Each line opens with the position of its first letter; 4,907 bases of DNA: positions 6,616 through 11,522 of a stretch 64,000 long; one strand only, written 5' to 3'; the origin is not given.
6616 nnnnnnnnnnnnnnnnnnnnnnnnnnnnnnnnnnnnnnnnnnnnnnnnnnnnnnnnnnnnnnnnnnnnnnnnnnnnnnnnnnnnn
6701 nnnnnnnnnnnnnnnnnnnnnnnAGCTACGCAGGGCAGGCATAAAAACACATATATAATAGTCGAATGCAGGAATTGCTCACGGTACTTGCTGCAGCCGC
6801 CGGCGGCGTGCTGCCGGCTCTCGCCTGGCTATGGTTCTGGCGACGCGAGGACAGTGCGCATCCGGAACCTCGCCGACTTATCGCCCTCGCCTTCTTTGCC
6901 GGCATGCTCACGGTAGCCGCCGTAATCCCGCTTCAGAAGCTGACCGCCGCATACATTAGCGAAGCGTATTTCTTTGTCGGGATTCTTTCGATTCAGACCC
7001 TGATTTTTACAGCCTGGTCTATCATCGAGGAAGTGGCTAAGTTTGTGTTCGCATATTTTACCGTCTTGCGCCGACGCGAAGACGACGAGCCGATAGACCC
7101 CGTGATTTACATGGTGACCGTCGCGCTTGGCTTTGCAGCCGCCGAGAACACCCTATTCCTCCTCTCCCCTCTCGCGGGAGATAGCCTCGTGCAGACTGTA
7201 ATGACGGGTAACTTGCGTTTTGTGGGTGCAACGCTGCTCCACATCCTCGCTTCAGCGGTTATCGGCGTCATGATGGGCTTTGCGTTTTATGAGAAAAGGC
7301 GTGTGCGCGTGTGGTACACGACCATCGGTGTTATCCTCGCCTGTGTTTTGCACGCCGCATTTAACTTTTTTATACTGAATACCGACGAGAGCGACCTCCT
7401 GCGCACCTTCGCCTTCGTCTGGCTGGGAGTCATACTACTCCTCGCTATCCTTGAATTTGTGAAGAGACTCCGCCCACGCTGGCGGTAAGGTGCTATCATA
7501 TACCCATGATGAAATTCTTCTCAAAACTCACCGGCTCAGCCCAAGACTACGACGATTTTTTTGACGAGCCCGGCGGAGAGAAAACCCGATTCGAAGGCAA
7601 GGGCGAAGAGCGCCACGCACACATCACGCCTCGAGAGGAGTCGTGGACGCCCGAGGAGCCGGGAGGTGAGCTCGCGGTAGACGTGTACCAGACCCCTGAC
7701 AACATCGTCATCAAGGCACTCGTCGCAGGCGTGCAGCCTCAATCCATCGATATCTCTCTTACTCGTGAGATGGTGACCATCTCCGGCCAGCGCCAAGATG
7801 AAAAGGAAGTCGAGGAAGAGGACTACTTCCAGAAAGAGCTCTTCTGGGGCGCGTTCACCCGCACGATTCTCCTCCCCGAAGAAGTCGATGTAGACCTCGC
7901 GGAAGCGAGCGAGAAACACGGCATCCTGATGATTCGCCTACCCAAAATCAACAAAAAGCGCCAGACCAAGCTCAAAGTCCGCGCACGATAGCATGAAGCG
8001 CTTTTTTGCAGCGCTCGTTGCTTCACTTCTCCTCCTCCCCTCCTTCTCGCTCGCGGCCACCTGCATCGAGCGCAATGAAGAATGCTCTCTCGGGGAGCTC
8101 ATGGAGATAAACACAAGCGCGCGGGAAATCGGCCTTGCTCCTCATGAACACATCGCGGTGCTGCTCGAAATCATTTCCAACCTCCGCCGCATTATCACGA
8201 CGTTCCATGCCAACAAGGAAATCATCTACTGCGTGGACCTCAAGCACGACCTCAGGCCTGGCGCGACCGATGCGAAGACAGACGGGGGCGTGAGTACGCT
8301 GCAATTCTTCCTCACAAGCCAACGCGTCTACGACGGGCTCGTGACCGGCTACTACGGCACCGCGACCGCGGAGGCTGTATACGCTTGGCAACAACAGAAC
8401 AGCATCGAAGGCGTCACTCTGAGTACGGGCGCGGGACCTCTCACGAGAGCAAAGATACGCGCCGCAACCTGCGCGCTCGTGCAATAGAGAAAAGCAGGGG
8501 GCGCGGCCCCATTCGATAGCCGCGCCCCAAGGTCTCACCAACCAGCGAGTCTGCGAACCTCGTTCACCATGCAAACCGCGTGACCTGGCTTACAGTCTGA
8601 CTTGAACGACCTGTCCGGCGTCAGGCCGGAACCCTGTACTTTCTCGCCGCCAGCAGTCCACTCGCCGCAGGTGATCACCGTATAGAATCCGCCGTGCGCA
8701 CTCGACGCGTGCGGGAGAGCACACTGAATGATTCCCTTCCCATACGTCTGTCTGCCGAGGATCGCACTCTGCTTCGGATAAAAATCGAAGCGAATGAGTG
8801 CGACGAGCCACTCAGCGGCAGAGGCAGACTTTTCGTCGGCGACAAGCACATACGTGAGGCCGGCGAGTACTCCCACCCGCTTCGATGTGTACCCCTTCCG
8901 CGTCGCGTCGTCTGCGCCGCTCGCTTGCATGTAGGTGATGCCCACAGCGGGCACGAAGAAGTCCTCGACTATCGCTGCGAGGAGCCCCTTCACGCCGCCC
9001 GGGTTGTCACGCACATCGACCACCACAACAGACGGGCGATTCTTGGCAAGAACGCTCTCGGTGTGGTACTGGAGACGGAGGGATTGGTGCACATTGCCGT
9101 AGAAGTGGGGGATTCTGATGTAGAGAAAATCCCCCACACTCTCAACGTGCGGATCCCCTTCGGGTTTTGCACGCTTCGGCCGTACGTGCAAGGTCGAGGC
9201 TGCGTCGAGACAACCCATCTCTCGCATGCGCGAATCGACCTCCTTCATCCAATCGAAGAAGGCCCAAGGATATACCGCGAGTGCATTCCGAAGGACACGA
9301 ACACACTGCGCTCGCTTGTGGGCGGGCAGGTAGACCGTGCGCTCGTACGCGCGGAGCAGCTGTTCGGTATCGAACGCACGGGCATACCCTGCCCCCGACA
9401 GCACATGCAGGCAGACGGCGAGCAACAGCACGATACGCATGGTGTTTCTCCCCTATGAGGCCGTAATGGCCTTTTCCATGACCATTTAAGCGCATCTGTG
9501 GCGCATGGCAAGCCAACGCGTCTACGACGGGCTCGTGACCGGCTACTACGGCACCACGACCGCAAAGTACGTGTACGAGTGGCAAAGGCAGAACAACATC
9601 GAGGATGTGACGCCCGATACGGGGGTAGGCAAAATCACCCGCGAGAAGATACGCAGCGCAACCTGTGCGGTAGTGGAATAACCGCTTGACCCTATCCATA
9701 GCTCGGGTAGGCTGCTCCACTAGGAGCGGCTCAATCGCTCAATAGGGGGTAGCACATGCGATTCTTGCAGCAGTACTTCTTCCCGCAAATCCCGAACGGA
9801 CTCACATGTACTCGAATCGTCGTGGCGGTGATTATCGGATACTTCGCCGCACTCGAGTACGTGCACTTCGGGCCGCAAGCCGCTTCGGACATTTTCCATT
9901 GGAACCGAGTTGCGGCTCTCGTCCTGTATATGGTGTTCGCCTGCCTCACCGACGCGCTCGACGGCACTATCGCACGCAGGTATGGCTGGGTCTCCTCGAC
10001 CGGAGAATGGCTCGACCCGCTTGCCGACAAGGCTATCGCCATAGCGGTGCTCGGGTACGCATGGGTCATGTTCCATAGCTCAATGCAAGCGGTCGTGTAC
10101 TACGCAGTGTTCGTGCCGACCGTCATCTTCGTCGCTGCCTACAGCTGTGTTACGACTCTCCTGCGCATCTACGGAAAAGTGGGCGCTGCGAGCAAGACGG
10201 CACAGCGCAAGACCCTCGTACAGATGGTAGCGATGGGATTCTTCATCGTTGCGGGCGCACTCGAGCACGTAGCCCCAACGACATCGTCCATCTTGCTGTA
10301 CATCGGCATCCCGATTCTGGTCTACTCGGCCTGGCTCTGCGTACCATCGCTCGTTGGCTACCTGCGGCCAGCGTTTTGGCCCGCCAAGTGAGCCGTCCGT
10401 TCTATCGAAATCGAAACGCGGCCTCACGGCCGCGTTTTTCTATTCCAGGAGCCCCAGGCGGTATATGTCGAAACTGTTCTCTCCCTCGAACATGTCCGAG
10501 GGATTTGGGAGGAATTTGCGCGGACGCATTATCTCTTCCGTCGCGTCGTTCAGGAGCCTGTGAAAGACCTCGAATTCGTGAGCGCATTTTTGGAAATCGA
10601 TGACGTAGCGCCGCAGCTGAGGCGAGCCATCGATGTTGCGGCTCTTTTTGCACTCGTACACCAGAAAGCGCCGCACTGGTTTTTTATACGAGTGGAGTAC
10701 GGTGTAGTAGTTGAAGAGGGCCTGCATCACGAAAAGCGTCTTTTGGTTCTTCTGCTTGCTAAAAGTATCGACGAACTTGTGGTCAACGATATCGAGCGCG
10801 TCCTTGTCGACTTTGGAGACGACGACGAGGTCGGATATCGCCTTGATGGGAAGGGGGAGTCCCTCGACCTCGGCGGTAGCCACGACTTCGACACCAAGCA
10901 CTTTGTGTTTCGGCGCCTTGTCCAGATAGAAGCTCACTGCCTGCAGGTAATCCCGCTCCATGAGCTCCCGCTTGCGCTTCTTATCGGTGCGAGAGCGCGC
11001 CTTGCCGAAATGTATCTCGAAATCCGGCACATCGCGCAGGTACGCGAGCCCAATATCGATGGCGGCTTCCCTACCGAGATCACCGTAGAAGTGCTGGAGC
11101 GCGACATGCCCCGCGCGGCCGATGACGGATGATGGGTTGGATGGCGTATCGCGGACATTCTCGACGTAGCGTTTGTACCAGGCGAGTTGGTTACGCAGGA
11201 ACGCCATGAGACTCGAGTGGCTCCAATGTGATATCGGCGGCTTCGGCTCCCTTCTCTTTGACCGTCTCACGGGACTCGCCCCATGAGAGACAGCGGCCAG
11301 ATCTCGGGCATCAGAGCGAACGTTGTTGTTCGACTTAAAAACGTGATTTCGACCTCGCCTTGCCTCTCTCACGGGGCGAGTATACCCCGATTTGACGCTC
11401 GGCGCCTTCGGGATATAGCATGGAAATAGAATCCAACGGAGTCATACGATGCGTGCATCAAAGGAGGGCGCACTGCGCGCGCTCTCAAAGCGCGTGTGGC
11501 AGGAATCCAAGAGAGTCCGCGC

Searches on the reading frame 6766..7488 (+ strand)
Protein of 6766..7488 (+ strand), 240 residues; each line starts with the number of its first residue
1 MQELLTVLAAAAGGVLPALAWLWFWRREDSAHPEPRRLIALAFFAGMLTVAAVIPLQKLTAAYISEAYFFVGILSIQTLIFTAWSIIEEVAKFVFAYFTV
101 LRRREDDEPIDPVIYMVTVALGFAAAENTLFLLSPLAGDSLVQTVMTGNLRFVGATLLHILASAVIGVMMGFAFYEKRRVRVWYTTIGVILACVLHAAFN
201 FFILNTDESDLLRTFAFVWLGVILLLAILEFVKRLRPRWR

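Call 77: search_protein_families(library=pfam, proteins=[window:6766-7488:+], max_evalue=0.001)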
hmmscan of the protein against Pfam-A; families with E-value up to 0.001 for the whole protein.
window:6766-7488:+ (240 aa): 1 family
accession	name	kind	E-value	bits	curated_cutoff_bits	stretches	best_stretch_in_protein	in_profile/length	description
PF13367.11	PrsW-protease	-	7.8e-27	94.5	23.5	1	34-224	1-192/196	PrsW family intramembrane metalloprotease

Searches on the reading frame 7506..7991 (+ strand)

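Call 77: search_protein_families(library=pfam, proteins=[window:7506-7991:+], max_evalue=0.001)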
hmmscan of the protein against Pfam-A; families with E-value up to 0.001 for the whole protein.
window:7506-7991:+ (161 aa): 1 family
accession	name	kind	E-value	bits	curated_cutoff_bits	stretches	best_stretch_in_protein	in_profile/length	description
PF00011.27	HSP20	-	9.2e-16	58.3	20.8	1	60-154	2-94/102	Hsp20/alpha crystallin family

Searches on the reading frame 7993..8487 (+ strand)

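Call 77: search_protein_families(library=pfam, proteins=[window:7993-8487:+], max_evalue=0.001)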
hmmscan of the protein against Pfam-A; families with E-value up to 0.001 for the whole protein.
window:7993-8487:+ (164 aa): 1 family
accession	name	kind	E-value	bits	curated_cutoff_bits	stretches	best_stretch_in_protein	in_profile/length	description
PF01471.23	PG_binding_1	-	1.4e-06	28.8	23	1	98-141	3-45/57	Putative peptidoglycan binding domain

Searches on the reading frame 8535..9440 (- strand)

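Call 77: search_protein_families(library=pfam, proteins=[window:8535-9440:-], max_evalue=0.001)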
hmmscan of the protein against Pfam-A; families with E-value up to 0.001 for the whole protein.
window:8535-9440:- (301 aa): 1 family
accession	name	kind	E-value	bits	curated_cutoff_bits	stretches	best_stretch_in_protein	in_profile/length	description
PF03572.23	Peptidase_S41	-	8.6e-15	55.1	24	1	106-277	3-163/165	Peptidase family S41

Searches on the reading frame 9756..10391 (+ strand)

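Call 77: search_protein_families(library=pfam, proteins=[window:9756-10391:+], max_evalue=0.001)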
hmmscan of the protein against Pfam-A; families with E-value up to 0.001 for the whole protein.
window:9756-10391:+ (211 aa): 1 family
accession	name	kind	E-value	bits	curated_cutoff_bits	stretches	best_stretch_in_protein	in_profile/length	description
PF01066.26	CDP-OH_P_transf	-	4.9e-22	79.4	22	1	12-187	3-149/152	CDP-alcohol phosphatidyltransferase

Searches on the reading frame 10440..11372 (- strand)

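Call 77: search_protein_families(library=pfam, proteins=[window:10440-11372:-], max_evalue=0.001)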
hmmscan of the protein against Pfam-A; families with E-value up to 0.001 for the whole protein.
window:10440-11372:- (310 aa): 1 family
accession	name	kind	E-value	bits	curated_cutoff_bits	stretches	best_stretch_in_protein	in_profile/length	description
PF12705.13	PDDEXK_1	-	2.1e-14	54.5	22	1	49-292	1-234/247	PD-(D/E)XK nuclease superfamily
